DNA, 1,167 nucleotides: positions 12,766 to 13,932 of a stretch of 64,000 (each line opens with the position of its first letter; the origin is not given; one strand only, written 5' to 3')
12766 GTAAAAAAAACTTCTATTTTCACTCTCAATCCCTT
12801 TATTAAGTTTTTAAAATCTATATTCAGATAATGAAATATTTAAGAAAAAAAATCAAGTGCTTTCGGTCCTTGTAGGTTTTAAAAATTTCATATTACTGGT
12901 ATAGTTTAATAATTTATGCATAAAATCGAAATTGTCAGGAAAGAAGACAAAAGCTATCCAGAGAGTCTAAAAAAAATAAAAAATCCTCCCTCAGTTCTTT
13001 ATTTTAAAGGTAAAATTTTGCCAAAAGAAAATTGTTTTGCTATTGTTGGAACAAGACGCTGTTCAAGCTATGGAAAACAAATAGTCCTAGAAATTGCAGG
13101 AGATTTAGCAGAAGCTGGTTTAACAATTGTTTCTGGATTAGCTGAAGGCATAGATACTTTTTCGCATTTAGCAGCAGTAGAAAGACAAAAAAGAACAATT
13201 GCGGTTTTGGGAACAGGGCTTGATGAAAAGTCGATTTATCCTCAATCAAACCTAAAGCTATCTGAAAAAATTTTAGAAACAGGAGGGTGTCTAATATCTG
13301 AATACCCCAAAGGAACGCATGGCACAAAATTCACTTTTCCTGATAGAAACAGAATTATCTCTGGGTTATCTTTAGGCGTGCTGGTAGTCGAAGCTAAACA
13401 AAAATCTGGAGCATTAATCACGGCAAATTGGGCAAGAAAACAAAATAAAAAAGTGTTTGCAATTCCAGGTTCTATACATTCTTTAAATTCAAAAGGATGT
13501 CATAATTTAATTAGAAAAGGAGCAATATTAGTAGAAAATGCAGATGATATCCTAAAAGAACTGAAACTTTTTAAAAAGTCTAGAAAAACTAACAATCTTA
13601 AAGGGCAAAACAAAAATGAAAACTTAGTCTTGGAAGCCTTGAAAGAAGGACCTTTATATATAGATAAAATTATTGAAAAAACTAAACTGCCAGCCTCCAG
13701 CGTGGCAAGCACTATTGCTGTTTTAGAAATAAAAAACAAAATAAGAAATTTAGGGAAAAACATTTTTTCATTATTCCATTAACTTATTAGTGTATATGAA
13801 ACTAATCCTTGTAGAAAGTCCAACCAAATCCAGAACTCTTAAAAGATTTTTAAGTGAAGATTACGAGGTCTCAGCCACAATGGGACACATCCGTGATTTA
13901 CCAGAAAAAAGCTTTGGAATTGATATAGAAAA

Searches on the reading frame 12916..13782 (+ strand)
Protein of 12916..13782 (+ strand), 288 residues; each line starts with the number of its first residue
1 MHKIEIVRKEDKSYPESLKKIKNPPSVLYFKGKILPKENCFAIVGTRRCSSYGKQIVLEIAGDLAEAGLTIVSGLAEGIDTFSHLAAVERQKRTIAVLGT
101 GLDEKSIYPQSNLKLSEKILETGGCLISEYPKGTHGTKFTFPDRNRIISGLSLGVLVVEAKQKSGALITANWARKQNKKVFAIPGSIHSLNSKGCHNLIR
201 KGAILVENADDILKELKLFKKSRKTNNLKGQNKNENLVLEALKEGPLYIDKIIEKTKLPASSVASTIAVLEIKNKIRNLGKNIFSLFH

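Call 39: search_protein_families(library=pfam, proteins=[window:12916-13782:+], max_evalue=0.01)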
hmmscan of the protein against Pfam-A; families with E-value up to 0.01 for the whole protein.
window:12916-13782:+ (288 aa): 2 families
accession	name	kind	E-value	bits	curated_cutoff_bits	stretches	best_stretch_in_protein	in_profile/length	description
PF02481.21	DNA_processg_A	-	3.7e-76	255.4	29.6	1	3-206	6-210/212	DNA recombination-mediator protein A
PF17782.7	DprA_WH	-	5.1e-08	33.3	22.9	1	232-279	11-58/61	DprA winged helix domain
